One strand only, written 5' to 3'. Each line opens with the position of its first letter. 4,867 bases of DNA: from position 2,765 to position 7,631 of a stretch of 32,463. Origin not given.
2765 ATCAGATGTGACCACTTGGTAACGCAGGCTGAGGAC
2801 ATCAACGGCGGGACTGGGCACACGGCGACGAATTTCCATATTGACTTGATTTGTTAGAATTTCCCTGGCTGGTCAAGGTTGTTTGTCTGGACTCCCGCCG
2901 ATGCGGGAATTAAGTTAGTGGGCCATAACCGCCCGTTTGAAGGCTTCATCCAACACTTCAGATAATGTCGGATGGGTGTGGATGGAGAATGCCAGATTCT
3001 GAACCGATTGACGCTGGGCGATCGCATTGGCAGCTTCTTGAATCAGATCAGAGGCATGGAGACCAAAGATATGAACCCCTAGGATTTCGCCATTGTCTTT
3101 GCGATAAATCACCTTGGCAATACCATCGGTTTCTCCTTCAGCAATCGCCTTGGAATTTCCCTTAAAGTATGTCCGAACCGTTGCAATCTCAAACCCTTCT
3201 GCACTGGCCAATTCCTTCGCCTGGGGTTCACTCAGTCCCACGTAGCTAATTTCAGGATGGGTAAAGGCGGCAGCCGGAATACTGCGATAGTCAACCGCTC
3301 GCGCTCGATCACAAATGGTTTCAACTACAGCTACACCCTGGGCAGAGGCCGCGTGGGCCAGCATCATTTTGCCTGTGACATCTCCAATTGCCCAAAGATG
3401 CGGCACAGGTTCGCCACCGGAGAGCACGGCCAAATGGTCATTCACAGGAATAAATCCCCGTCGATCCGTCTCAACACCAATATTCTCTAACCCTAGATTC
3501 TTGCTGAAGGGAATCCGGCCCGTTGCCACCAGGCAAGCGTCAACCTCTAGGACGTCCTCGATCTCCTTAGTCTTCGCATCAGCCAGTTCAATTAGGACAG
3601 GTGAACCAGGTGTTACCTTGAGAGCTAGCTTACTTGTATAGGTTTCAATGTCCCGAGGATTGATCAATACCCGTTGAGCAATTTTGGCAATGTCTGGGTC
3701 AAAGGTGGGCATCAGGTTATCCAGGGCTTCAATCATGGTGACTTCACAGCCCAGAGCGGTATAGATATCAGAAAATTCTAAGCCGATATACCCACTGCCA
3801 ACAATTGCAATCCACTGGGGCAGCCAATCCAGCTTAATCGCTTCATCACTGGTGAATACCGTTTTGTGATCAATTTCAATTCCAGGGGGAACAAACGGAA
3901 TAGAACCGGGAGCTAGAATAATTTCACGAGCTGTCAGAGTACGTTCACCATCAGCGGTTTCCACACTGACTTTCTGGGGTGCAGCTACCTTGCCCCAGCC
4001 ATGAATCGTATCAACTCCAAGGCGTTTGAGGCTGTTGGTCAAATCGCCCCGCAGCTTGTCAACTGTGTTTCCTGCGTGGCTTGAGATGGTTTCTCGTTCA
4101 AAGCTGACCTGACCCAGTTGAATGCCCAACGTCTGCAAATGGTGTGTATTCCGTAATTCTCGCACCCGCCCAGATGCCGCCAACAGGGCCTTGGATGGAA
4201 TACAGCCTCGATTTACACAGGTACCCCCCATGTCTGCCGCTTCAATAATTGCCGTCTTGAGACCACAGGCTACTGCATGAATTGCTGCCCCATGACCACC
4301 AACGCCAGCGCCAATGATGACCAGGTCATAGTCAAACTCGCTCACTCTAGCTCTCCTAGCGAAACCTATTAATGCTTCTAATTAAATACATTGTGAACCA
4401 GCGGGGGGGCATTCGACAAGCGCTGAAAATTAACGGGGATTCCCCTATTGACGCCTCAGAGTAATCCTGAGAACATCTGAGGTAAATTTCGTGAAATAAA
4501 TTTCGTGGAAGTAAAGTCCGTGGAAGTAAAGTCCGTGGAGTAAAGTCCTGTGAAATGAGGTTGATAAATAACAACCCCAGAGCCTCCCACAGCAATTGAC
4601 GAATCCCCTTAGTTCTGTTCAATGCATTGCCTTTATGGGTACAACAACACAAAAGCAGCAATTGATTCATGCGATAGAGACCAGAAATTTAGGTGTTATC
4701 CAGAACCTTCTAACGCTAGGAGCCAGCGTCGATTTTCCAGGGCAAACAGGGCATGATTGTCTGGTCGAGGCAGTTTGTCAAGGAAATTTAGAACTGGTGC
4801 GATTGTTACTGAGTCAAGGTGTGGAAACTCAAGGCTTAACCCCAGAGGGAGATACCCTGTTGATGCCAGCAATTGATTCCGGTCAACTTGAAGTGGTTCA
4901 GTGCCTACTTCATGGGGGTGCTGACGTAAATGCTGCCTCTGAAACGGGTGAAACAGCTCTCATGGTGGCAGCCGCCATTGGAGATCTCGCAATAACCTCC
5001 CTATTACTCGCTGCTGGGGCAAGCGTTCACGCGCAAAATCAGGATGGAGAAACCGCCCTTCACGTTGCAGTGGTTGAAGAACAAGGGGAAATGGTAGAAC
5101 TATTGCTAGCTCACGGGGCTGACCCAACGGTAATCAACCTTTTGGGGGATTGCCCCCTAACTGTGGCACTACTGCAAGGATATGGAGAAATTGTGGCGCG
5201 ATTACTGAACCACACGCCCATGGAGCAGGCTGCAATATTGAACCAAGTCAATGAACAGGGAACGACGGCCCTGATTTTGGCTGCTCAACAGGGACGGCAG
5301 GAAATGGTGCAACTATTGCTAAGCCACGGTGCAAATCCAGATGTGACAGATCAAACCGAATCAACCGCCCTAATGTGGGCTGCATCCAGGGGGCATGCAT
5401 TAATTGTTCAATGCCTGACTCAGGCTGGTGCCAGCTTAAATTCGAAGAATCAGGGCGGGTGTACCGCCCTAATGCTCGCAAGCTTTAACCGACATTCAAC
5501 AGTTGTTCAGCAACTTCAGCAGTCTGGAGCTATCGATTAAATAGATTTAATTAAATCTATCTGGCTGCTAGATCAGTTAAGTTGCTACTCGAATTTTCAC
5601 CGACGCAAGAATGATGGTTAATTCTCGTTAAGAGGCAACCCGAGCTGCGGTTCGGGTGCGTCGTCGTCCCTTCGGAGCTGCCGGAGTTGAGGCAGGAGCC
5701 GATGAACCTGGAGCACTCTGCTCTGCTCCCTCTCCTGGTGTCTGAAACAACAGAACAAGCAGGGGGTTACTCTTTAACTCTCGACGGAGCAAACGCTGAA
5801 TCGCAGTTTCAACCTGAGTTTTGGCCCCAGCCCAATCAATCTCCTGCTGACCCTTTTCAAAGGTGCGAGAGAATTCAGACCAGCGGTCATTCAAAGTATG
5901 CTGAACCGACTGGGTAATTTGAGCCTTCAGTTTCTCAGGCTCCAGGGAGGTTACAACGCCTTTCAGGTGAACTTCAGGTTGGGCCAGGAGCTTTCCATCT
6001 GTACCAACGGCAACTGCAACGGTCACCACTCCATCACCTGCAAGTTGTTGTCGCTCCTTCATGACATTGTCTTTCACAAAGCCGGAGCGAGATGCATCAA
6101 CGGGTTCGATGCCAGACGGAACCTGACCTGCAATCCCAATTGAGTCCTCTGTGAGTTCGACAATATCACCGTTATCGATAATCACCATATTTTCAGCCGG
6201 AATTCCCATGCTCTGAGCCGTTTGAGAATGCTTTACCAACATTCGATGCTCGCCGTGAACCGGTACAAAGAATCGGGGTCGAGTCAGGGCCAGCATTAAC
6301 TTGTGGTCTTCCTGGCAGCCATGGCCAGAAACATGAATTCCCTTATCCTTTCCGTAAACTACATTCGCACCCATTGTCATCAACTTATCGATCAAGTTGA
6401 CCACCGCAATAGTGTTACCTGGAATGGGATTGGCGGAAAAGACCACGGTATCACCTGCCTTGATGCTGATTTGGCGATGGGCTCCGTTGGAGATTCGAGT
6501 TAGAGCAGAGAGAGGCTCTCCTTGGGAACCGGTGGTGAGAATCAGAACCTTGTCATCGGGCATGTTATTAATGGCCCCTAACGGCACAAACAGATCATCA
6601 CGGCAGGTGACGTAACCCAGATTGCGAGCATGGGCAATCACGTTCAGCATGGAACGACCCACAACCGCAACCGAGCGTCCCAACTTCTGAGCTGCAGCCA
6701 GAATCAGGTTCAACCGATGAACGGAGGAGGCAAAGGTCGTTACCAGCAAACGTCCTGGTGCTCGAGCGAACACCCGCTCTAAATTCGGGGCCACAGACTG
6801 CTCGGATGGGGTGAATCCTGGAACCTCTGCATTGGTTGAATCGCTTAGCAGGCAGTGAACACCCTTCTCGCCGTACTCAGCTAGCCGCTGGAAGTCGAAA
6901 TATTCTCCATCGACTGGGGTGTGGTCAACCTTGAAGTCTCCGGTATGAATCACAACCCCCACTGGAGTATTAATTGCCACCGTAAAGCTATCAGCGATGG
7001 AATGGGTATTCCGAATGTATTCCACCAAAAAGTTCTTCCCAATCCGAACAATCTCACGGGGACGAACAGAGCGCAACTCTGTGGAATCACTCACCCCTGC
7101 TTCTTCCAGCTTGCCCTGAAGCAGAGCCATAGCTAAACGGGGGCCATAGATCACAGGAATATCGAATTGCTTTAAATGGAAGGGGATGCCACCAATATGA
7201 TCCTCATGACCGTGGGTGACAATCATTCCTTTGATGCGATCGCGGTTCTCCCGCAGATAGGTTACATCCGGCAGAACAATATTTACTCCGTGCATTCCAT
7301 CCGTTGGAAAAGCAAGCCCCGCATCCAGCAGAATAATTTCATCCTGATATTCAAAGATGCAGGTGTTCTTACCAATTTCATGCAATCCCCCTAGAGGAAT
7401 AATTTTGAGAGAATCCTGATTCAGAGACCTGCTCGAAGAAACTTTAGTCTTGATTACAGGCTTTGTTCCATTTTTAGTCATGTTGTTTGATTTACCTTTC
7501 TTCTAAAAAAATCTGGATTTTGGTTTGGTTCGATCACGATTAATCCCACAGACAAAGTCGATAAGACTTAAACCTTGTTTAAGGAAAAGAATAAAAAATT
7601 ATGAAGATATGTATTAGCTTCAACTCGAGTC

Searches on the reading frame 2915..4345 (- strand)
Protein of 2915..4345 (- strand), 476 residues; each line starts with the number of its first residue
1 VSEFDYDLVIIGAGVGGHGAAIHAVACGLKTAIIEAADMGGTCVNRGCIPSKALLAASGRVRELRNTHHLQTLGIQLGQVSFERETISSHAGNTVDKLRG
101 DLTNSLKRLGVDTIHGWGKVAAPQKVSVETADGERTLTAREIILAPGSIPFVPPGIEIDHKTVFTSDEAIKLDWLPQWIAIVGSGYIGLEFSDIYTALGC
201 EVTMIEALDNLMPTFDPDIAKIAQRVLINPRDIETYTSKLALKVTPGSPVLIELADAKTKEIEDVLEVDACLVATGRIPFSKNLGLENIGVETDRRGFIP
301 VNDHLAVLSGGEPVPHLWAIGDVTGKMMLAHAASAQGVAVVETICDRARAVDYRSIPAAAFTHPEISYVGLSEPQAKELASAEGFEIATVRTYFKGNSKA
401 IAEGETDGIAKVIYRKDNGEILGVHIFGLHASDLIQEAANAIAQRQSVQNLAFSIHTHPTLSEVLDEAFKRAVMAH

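Call 29: search_solved_structures(query=window:2915-4345:-, show_alignments=2, max_evalue=1e-40)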
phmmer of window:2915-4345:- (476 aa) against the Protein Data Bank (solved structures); distinct sequences matched with E-value up to 1e-40: 73 (the best 60 are shown).
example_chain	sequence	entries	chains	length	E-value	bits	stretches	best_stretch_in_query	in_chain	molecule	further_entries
2eq7_A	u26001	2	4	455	6.4e-85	288.9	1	6-469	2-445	2-oxoglutarate dehydrogenase E3 component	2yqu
1dxl_A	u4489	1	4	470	1.7e-83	284.2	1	5-469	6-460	DIHYDROLIPOAMIDE DEHYDROGENASE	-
1zmc_A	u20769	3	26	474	3.7e-82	279.8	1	4-469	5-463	Dihydrolipoyl dehydrogenase, mitochondrial | Dihydrolipoyl dehydrogenase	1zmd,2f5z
7psc_A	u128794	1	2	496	4.4e-82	279.6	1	4-469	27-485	Dihydrolipoyl dehydrogenase, mitochondrial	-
1zy8_A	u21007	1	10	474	5.3e-82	279.3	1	4-469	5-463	Dihydrolipoyl dehydrogenase, mitochondrial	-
6i4t_A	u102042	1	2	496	5.4e-82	279.3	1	4-469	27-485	Dihydrolipoyl dehydrogenase, mitochondrial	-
6i4u_A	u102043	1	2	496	5.8e-82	279.2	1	4-469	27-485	Dihydrolipoyl dehydrogenase, mitochondrial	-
6hg8_A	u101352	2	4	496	6e-82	279.1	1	4-469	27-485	Dihydrolipoyl dehydrogenase, mitochondrial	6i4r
3rnm_A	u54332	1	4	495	6.1e-82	279.1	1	4-469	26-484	Dihydrolipoyl dehydrogenase, mitochondrial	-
5nhg_A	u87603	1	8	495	6.2e-82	279.1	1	4-469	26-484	Dihydrolipoyl dehydrogenase, mitochondrial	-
6i4q_A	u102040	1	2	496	6.2e-82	279.1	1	4-469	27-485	Dihydrolipoyl dehydrogenase, mitochondrial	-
6i4p_A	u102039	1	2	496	6.9e-82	278.9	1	4-469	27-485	Dihydrolipoyl dehydrogenase, mitochondrial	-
6i4s_A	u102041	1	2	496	7.6e-82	278.8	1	4-469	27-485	Dihydrolipoyl dehydrogenase, mitochondrial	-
5j5z_A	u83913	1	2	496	2.4e-81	277.1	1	4-469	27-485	Dihydrolipoyl dehydrogenase, mitochondrial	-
7zyt_A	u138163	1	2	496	3e-81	276.8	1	4-469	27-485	Dihydrolipoyl dehydrogenase, mitochondrial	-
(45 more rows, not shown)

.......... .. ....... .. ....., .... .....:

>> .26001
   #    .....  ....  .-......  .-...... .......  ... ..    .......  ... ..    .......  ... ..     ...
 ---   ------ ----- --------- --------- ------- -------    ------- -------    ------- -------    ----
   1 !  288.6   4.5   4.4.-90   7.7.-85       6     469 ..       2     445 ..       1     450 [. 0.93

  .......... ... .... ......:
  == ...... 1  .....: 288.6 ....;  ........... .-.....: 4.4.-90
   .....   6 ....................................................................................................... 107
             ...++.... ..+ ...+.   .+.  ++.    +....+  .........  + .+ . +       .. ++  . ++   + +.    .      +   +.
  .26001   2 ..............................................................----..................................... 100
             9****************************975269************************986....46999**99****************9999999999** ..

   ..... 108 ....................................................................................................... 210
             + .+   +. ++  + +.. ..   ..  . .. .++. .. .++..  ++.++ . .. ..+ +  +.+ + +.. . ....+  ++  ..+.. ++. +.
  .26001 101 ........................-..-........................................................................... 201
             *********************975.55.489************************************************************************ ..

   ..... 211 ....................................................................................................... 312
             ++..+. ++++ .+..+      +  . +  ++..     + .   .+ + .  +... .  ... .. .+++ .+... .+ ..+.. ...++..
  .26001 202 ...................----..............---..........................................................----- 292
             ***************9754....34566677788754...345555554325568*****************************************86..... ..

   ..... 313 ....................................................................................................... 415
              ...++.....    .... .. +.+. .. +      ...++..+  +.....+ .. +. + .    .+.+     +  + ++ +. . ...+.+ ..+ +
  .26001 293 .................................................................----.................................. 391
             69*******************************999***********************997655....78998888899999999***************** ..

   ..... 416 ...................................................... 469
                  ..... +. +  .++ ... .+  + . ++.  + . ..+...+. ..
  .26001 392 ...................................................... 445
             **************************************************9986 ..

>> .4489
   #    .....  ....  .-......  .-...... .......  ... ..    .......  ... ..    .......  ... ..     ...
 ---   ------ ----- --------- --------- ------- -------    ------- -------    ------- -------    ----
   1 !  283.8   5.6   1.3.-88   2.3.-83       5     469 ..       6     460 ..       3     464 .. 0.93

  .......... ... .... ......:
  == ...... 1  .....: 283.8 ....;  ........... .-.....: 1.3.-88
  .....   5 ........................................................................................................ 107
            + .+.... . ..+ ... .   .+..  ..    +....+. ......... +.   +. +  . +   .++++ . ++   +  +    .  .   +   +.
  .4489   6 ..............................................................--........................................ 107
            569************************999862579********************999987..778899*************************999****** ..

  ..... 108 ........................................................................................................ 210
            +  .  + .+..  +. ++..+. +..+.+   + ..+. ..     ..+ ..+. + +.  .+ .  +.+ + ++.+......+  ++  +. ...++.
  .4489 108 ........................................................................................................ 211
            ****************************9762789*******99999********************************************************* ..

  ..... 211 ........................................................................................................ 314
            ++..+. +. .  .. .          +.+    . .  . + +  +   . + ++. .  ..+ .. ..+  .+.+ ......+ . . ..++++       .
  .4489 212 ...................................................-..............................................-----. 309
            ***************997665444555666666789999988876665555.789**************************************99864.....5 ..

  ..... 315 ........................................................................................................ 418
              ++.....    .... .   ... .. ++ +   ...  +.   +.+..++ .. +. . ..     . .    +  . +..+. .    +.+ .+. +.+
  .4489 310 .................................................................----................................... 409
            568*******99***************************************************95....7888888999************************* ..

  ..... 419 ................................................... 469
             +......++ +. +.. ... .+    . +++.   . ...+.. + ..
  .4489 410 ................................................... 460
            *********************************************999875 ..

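Call 48: find_homologous_proteins(query=window:2915-4345:-, max_evalue=1e-100)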
Query window:2915-4345:- (476 aa): 4846 proteins with E <= 1e-100 among 8000 candidates; the best 120 are listed.
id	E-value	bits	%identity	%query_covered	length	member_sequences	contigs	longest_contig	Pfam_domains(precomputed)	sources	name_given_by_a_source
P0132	0.0e+0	1059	100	100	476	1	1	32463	PF02852.29,PF07992.21,PF00070.34,PF01134.29,PF12831.14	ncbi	ncbi:MAG: dihydrolipoyl dehydrogenase [Microcoleaceae cyanobacterium]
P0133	0.0e+0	1056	100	100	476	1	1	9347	PF02852.29,PF07992.21,PF00070.34,PF01134.29,PF12831.14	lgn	-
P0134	4.3e-279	944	87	100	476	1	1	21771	PF00890.31,PF02852.29,PF07992.21,PF00070.34,PF01134.29,PF12831.14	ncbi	-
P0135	2.5e-278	941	87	100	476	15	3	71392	PF00890.31,PF02852.29,PF07992.21,PF00070.34,PF01134.29,PF12831.14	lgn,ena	-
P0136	2.0e-274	929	86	99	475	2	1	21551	PF02852.29,PF07992.21,PF00070.34,PF01134.29,PF12831.14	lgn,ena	-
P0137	6.8e-271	917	85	100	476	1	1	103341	PF02852.29,PF07992.21,PF00070.34,PF01134.29,PF12831.14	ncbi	ncbi:MAG: dihydrolipoyl dehydrogenase [Microcoleaceae cyanobacterium]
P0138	1.3e-269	913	83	100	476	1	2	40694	PF02852.29,PF07992.21,PF00070.34,PF01134.29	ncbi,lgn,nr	ncbi:MAG: dihydrolipoyl dehydrogenase [Oscillatoriales cyanobacterium RM2_1_1]|nr:dihydrolipoyl dehy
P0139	3.2e-269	911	84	100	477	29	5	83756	PF02852.29,PF07992.21,PF00070.34,PF01134.29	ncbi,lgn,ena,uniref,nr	ncbi:dihydrolipoyl dehydrogenase [Lyngbya aestuarii BL J]|uniref:Dihydrolipoyl dehydrogenase n=1 Tax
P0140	5.7e-266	901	85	99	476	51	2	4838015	PF00890.31,PF02852.29,PF07992.21,PF00070.34,PF12831.14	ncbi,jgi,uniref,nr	ncbi:dihydrolipoyl dehydrogenase [Planktothrix agardhii]|jgi:dihydrolipoamide dehydrogenase|uniref:D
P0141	1.3e-265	899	85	99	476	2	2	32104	PF00890.31,PF02852.29,PF07992.21,PF00070.34,PF12831.14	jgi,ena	jgi:dihydrolipoamide dehydrogenase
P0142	1.8e-264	896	83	99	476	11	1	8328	PF02852.29,PF07992.21,PF00070.34,PF01134.29,PF12831.14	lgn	-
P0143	4.6e-263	891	83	99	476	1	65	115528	PF00890.31,PF02852.29,PF07992.21,PF00070.34,PF01134.29,PF12831.14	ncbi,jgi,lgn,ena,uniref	ncbi:MAG: dihydrolipoyl dehydrogenase [Planktothrix sp.]|jgi:dihydrolipoamide dehydrogenase|uniref:d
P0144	1.6e-262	889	84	99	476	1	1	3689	PF02852.29,PF07992.21,PF00070.34,PF12831.14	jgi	jgi:dihydrolipoamide dehydrogenase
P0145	8.5e-262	887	83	99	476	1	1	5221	PF02852.29,PF07992.21,PF00070.34,PF01134.29,PF12831.14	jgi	-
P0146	1.4e-261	886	83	99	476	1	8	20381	PF02852.29,PF07992.21,PF00070.34,PF01134.29,PF12831.14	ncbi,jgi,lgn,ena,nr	ncbi:MAG TPA: dihydrolipoyl dehydrogenase [Planktothrix sp. UBA8407]|nr:dihydrolipoyl dehydrogenase 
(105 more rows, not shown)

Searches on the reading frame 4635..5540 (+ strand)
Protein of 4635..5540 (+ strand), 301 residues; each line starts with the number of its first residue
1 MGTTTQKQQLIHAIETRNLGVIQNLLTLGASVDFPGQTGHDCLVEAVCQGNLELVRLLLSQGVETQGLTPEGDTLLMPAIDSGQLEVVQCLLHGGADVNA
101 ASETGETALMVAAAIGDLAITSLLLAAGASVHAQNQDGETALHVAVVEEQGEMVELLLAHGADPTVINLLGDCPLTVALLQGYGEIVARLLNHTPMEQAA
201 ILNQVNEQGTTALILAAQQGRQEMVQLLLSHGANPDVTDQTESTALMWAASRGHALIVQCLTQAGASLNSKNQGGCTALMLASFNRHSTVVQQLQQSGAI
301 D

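Call 54: find_homologous_proteins(query=window:4635-5540:+, max_evalue=1e-20)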
Query window:4635-5540:+ (301 aa): 5263 proteins with E <= 1e-20 among 8000 candidates; the best 120 are listed.
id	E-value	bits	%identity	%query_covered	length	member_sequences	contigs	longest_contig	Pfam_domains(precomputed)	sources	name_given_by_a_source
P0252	9.7e-58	214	36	83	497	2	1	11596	PF13606.13,PF13857.13,PF28177.1,PF23745.2,PF12796.14,PF00023.37,PF13637.13,PF24521.3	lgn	-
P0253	8.0e-48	182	35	83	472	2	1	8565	PF13606.13,PF13857.13,PF23745.2,PF12796.14,PF00023.37,PF13637.13,PF24521.3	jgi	jgi:ankyrin repeat protein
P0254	3.2e-47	180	31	88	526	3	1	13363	PF13606.13,PF13857.13,PF28177.1,PF23745.2,PF12796.14,PF00023.37,PF13637.13,PF24521.3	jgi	-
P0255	1.7e-46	177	36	83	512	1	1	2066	PF13606.13,PF13857.13,PF23745.2,PF12796.14,PF00023.37,PF13637.13,PF24521.3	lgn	-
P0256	2.1e-46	177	38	70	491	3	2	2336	PF13606.13,PF13857.13,PF23745.2,PF12796.14,PF00023.37,PF13637.13,PF24521.3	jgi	jgi:ankyrin repeat protein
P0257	3.5e-45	173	36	76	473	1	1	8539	PF13606.13,PF13857.13,PF23745.2,PF12796.14,PF00023.37,PF13637.13,PF24521.3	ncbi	-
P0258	4.1e-45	173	36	87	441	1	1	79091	PF13606.13,PF13857.13,PF23745.2,PF12796.14,PF00023.37,PF13637.13,PF24521.3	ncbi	-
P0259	1.3e-43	168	31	85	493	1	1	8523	PF13606.13,PF13857.13,PF23745.2,PF12796.14,PF00023.37,PF13637.13,PF24521.3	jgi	jgi:ankyrin repeat protein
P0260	1.4e-43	168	36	82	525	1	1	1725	PF13606.13,PF13857.13,PF23745.2,PF12796.14,PF00023.37,PF13637.13,PF24521.3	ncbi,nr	ncbi:MAG TPA: ankyrin repeat domain-containing protein, partial [Armatimonadota bacterium]|nr:ankyri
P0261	2.3e-43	167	30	98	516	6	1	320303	PF13606.13,PF13857.13,PF23745.2,PF12796.14,PF00023.37,PF13637.13,PF24521.3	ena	-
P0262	4.2e-43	166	37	64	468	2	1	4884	PF13606.13,PF13857.13,PF23745.2,PF12796.14,PF00023.37,PF13637.13,PF24521.3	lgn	-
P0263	1.2e-42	165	32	83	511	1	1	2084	PF13606.13,PF13857.13,PF23745.2,PF12796.14,PF00023.37,PF13637.13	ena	-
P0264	2.2e-42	164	32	78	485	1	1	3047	PF13606.13,PF13857.13,PF23745.2,PF12796.14,PF00023.37,PF13637.13,PF24521.3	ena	-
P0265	5.2e-42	162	38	76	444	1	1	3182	PF13606.13,PF13857.13,PF23745.2,PF12796.14,PF00023.37,PF13637.13,PF24521.3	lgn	-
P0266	7.1e-42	162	34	90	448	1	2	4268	PF13606.13,PF13857.13,PF28177.1,PF23745.2,PF12796.14,PF00023.37,PF13637.13,PF24521.3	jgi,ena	-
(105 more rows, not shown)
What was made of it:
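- Tried and rejected: The homologue search was swamped by generic ankyrin hits (call 54), so this was a dead end.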

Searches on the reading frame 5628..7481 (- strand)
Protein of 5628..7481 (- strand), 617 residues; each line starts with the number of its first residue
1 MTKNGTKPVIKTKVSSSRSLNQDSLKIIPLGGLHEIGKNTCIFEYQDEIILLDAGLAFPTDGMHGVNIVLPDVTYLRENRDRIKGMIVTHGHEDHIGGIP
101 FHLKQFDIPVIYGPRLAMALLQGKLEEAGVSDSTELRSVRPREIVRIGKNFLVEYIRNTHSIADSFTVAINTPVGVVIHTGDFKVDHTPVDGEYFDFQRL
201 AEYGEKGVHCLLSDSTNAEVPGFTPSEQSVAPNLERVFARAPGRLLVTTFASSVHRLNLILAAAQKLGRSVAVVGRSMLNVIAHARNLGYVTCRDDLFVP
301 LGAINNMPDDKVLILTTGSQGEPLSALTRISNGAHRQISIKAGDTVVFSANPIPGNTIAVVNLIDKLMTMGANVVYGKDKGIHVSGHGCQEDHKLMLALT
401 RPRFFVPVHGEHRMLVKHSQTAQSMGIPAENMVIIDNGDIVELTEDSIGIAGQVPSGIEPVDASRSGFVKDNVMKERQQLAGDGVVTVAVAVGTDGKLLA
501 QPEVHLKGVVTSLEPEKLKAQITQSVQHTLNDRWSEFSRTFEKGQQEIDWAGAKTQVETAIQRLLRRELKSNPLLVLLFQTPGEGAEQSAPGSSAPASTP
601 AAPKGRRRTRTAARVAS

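Call 25: find_encoding_contigs(protein=window:5628-7481:-, flank=10000, max_places=10)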
Protein window:5628-7481:- (617 aa): 1 contig read that carries it; 1 place shown.
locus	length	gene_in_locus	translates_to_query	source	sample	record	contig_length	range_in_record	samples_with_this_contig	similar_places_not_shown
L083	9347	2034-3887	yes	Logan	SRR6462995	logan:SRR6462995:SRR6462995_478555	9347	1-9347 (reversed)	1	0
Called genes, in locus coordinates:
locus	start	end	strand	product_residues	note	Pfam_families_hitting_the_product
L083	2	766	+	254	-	?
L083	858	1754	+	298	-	PF00701:DHDPS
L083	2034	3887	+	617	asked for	PF00753:Lactamase_B, PF23023:Anti-Pycsar_Apyc1 (faint), PF12706:Lactamase_B_2 (weak), PF22505:RNase_J_b_CASP, PF07521:RMMBL, PF17770:RNase_J_C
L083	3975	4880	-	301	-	-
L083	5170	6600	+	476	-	PF01134:GIDA (weak), PF07992:Pyr_redox_2, PF12831:FAD_oxidored (weak), PF00070:Pyr_redox, PF02852:Pyr_redox_dim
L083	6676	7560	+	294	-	PF00218:IGPS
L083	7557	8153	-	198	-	-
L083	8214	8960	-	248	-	-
